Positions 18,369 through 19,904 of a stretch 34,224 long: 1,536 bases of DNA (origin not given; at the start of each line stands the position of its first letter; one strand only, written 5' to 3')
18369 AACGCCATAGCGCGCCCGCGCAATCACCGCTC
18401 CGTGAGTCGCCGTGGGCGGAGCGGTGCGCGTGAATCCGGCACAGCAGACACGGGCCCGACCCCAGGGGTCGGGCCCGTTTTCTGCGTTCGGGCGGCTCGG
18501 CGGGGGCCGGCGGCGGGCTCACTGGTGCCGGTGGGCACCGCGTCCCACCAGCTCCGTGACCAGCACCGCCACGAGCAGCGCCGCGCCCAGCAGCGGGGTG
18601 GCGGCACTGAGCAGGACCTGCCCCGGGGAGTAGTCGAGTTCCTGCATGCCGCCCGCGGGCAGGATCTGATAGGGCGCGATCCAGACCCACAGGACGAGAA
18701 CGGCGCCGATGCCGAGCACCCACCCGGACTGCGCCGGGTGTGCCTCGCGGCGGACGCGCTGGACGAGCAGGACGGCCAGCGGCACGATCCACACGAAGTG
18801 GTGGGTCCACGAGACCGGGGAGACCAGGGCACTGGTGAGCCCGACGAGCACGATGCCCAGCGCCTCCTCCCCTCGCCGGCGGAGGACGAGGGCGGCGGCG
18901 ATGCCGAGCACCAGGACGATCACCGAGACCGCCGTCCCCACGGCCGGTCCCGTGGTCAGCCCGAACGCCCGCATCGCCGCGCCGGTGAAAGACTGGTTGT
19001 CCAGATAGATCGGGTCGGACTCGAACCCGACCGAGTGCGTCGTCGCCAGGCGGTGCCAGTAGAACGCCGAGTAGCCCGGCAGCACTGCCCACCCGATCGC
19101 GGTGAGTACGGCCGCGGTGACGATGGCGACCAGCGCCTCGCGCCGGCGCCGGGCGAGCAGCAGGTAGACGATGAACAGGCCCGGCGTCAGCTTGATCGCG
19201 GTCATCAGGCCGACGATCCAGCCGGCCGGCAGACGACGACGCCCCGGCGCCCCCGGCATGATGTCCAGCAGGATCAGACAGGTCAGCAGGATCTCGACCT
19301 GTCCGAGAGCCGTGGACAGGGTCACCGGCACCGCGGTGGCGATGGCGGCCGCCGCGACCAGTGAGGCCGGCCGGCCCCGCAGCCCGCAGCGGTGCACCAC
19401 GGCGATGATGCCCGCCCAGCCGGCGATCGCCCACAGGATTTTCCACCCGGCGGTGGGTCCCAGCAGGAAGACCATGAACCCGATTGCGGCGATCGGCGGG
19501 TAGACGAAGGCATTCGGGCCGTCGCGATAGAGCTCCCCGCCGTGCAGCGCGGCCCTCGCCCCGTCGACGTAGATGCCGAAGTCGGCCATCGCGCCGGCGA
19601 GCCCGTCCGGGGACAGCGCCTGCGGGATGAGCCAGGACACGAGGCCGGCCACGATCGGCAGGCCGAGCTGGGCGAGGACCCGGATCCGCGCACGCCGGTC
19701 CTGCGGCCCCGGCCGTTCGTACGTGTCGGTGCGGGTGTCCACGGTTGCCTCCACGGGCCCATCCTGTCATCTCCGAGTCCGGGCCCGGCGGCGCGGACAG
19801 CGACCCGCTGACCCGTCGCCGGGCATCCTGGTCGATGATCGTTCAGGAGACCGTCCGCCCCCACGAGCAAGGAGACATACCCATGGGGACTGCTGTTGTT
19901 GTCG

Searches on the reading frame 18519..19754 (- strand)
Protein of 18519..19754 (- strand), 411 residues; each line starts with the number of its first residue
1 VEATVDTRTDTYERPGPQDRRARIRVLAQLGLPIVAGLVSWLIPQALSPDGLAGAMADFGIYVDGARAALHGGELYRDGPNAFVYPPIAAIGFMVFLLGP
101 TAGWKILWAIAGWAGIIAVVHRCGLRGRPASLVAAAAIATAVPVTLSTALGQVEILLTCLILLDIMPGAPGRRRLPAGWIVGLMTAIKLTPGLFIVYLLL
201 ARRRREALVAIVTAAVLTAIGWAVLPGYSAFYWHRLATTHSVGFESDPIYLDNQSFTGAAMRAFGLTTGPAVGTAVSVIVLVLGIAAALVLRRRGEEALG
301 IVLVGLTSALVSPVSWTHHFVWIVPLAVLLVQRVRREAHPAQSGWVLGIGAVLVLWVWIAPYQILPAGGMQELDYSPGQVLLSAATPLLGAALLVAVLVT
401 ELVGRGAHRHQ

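Call 10: search_protein_families(library=pfam, proteins=[window:18519-19754:-], max_evalue=0.001)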
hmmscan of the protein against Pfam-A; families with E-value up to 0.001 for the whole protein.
window:18519-19754:- (411 aa): 1 family
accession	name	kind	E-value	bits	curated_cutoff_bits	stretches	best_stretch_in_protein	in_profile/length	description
PF09594.16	GT87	-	3e-35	122.5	25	1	83-313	1-237/237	Glycosyltransferase family 87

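Call 31: search_protein_families(library=pfam, proteins=[L007:1700-2551:+, L007:2706-3908:-, L007:3950-6115:+, L008:3184-4488:+], max_evalue=0.01)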
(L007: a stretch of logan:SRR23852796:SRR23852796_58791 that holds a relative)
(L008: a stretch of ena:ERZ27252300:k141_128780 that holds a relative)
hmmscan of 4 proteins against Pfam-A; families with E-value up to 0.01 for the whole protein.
L007:1700-2551:+ (283 aa): 0 families

L007:2706-3908:- (400 aa): 4 families
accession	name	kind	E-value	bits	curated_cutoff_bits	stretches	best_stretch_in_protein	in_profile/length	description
PF13692.12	Glyco_trans_1_4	-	3e-15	57.1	27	1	225-353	3-139/142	Glycosyl transferases group 1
PF00534.26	Glycos_transf_1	-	2e-14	53.9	26.4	1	218-367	10-170/172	Glycosyl transferases group 1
PF13439.12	Glyco_transf_4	-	2.7e-06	28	28.5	1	88-197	57-165/170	Glycosyltransferase Family 4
PF13524.12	Glyco_trans_1_2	-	0.00012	22.5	25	1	248-381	9-140/144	Glycosyl transferase-like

L007:3950-6115:+ (721 aa): 9 families
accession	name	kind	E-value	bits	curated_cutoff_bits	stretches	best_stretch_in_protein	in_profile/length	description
PF00535.33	Glycos_transf_2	-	7e-25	88.3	23.3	1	419-538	1-121/168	Glycosyl transferase family 2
PF13692.12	Glyco_trans_1_4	-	2.3e-20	73.7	27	1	229-365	2-142/142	Glycosyl transferases group 1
PF13641.12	Glyco_tranf_2_3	-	2.9e-14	54.1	27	1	416-628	1-226/230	Glycosyltransferase like family 2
PF10111.15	Glyco_tranf_2_2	-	1.4e-11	44.9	27.3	2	419-518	1-102/276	Glycosyltransferase like family 2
PF13632.12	Glyco_trans_2_3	-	3.3e-06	27.5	27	1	563-640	74-156/198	Glycosyl transferase family group 2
PF00534.26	Glycos_transf_1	-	2.1e-05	24.6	26.4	1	257-379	40-172/172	Glycosyl transferases group 1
PF13439.12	Glyco_transf_4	-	2.9e-05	24.6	28.5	1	20-204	5-163/170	Glycosyltransferase Family 4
PF13704.12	Glyco_tranf_2_4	-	0.0022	18.9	27.5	1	449-508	22-82/98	Glycosyl transferase family 2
PF02709.20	Glyco_transf_7C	-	0.0022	18.1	23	1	562-609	20-68/78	N-terminal domain of galactosyltransferase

L008:3184-4488:+ (434 aa): 1 family
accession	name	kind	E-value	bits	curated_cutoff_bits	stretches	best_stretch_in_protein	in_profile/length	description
PF01610.23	DDE_Tnp_ISL3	-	1.4e-56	192.4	23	1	164-417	1-237/240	Transposase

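Call 57: search_protein_families(library=ncbifam, proteins=[L007:1700-2551:+, L007:3950-6115:+, L007:2706-3908:-], max_evalue=0.01)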
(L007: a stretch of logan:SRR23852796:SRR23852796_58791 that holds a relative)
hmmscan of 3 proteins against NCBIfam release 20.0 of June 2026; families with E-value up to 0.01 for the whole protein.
L007:1700-2551:+ (283 aa): 0 families

L007:3950-6115:+ (721 aa): 21 families
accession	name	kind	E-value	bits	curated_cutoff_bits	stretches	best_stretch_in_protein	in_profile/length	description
TIGR03965.1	mycofact_glyco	equivalog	4.4e-33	114.9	280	1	415-654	73-321/467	mycofactocin biosynthesis glycosyltransferase MftF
TIGR03087.1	stp1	hypoth_equivalog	1.3e-25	90.4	316.65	1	111-384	105-381/397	TIGR03087 family PEP-CTERM/XrtA system glycosyltransferase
NF041875.1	EPS_EpsD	equivalog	1.1e-19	71.1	370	2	418-520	1-102/325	exopolysaccharide biosynthesis glycosyltransferase EpsD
NF007482.0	PRK10073.1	equivalog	4.5e-19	68.6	423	1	416-525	6-114/334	glycosyltransferase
TIGR04283.1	glyco_like_mftF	equivalog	4.4e-18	65.7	182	1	418-638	1-210/221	TIGR04283 family arsenosugar biosynthesis glycosyltransferase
TIGR03937.1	PgaC_IcaA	equivalog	1.9e-13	50.2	422.3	1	415-541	44-169/407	poly-beta-1,6-N-acetyl-D-glucosamine synthase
NF038299.1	EPS_HpsN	equivalog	3.8e-13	49.1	425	2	416-530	1-114/317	hormogonium polysaccharide biosynthesis glycosyltransferase HpsN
NF038302.1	EPS_HpsE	equivalog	1.5e-11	43.9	300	1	418-520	3-109/307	hormogonium polysaccharide biosynthesis glycosyltransferase HpsE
TIGR03111.1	glyc2_xrt_Gpos1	hypoth_equivalog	2.5e-10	39.7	363.95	1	412-532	45-166/439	TIGR03111 family XrtG-associated glycosyltransferase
NF047683.1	TeichurnBiosyTuaG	equivalog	5e-10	39.4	400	1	415-514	5-103/252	teichuronic acid biosynthesis protein TuaG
NF010496.0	PRK13915.1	equivalog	7.1e-08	31.9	262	1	417-521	32-141/307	glucosyl-3-phosphoglycerate synthase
TIGR03469.1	HpnB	hypoth_equivalog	2.3e-07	30.2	379.25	1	407-527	36-165/386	hopene-associated glycosyltransferase HpnB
NF050819.1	PolSacchBiosHfsG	equivalog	7.3e-07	28.6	500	1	415-507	11-101/302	polysaccharide biosynthesis protein HfsG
TIGR01556.1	rhamnosyltran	subfamily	1.7e-06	27.4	200.55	1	445-525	20-101/281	rhamnosyltransferase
TIGR04009.1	wcaE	equivalog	1.1e-05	24.8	369.2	1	433-512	21-97/248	colanic acid biosynthesis glycosyltransferase WcaE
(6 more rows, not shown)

L007:2706-3908:- (400 aa): 14 families
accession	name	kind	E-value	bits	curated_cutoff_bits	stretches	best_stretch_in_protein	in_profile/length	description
NF041876.1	EPS_EpsE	equivalog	1.7e-14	53.9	400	1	191-370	188-376/389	exopolysaccharide biosynthesis GT4 family glycosyltransferase EpsE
TIGR03088.1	stp2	hypoth_equivalog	1.7e-12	47.1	409.05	1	279-379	263-362/374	TIGR03088 family PEP-CTERM/XrtA system glycosyltransferase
TIGR03449.1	mycothiol_MshA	equivalog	2.8e-12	46.3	462.5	1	163-391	162-404/406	D-inositol-3-phosphate glycosyltransferase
NF053787.1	GlcN_PG_synth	equivalog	3.6e-10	39.2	480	1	191-383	166-352/361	N-acetylglucosaminyl phosphatidylglycerol synthase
TIGR03999.1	thiol_BshA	equivalog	3.8e-10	39.3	273.7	1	274-370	251-353/375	N-acetyl-alpha-D-glucosaminyl L-malate synthase BshA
TIGR02468.1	sucrsPsyn_pln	equivalog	4e-09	34.8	1143.95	1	280-381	559-662/1051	sucrose-phosphate synthase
TIGR02149.1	glgA_Coryne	subfamily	1.9e-08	33.9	302.4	1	279-384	274-384/391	glycogen synthase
NF038229.1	Glyco4_Geo_Pelo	equivalog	1.2e-07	31.1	400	1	269-369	218-315/338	GPMC system family 4 glycosyltransferase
NF041139.1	TreT_Thcocales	equivalog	5.3e-07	28.8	775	1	272-339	297-364/412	trehalose synthase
TIGR02472.1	sucr_P_syn_N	equivalog_domain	4.6e-06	25.7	576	1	290-339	342-391/439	sucrose-phosphate synthase, putative, glycosyltransferase domain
TIGR02470.1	sucr_synth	equivalog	0.00011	20.5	810.4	1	291-351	646-704/784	sucrose synthase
TIGR04063.1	stp3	hypoth_equivalog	0.00013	21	442.05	1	306-379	312-384/397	TIGR04063 family PEP-CTERM/XrtA system glycosyltransferase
NF049988.1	MGlcDAGSynMgs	equivalog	0.00017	21.1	400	1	273-360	274-357/398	alpha-monoglucosyldiacylglycerol synthase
TIGR04005.1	wcaL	equivalog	0.00019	20.4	537.6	1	185-372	193-388/406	colanic acid biosynthesis glycosyltransferase WcaL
